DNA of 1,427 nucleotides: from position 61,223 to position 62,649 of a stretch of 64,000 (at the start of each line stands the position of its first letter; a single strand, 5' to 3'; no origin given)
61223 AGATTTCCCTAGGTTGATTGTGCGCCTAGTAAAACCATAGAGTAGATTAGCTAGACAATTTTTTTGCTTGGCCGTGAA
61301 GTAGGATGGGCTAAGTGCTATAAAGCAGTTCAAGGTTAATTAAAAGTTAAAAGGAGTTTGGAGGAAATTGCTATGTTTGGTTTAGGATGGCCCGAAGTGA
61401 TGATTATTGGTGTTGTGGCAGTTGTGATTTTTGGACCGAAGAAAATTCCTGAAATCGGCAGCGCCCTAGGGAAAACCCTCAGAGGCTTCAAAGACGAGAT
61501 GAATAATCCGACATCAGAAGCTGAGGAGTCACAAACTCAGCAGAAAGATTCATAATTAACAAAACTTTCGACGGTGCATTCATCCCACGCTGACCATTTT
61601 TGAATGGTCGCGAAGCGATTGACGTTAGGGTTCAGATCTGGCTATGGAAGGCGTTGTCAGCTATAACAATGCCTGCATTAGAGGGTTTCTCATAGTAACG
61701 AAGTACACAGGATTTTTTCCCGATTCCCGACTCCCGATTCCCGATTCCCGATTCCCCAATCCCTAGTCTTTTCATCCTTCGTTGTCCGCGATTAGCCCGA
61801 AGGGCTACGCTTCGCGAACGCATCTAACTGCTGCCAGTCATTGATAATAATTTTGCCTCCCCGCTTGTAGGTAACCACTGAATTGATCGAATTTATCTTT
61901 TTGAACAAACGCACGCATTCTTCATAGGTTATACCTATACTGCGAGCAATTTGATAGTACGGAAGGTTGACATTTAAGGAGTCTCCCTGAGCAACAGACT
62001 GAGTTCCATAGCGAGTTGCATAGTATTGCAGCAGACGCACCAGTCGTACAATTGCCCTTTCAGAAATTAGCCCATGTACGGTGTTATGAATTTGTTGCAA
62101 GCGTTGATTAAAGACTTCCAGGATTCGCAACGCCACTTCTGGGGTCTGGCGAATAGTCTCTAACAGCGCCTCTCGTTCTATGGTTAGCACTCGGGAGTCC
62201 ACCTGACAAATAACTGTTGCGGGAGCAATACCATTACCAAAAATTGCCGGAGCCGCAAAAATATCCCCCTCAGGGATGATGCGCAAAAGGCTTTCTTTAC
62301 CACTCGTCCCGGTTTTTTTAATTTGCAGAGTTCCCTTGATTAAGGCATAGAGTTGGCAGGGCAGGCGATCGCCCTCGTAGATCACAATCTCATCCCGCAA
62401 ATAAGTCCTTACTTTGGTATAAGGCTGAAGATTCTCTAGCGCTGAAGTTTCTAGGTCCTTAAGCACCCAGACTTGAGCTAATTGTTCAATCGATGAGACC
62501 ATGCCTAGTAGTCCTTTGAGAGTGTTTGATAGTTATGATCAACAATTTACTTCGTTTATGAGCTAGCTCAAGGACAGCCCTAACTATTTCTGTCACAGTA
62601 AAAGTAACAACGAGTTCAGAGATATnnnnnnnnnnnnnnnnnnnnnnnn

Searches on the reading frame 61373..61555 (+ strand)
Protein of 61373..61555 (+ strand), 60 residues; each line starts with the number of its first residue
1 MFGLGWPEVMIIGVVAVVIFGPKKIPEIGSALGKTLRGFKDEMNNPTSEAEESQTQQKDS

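Call 29: find_encoding_contigs(protein=window:61373-61555:+, flank=10000, max_places=8)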
Protein window:61373-61555:+ (60 aa): 1 contig read that carries it; 1 place shown.
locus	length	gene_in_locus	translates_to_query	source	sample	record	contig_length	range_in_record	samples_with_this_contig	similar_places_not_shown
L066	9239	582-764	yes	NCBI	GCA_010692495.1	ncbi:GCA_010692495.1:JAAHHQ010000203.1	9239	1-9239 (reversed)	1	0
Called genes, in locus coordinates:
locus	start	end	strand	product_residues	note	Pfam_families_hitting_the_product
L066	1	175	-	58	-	?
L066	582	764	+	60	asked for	PF02416:TatA_B_E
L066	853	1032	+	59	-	-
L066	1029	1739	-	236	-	PF00027:cNMP_binding, PF13545:HTH_Crp_2 (weak)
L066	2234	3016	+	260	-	PF07883:Cupin_2, PF00042:Globin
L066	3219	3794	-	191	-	PF05685:Uma2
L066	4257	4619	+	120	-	-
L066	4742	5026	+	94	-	-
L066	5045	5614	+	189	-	PF14065:Pvc16_N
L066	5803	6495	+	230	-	-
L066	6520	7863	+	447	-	PF04984:Phage_sheath_1, PF17482:Phage_sheath_1C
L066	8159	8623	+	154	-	PF06841:Phage_T4_gp19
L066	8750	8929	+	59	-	-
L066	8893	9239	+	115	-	PF06841:Phage_T4_gp19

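Call 64: search_protein_families(library=pfam, proteins=[L066:2234-3013:+], max_evalue=0.001)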
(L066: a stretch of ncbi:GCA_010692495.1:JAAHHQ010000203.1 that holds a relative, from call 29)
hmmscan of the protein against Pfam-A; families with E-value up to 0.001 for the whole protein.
L066:2234-3013:+ (260 aa): 4 families
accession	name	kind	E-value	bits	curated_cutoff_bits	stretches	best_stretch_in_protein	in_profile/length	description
PF00042.28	Globin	-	1.6e-15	58.1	22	1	143-247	2-115/117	Globin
PF07883.17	Cupin_2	-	1.7e-12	47.3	27.2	1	42-104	2-66/70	Cupin domain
PF21621.3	MPI_cupin_dom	-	0.00043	20.7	27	1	59-92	30-63/79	Mannose-6-phosphate isomerase, cupin domain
PF11563.14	Protoglobin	-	0.00075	20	25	0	117-241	13-140/158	Protoglobin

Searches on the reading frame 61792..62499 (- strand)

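Call 64: search_protein_families(library=pfam, proteins=[window:61792-62499:-], max_evalue=0.001)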
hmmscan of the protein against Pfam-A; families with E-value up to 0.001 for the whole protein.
window:61792-62499:- (235 aa): 2 families
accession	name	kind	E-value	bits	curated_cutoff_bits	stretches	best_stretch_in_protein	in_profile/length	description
PF00027.35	cNMP_binding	-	6.2e-17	61.8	27.5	1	31-118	2-88/89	Cyclic nucleotide-binding domain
PF13545.12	HTH_Crp_2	-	1.5e-06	28.5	27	1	152-227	2-69/70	Crp-like helix-turn-helix domain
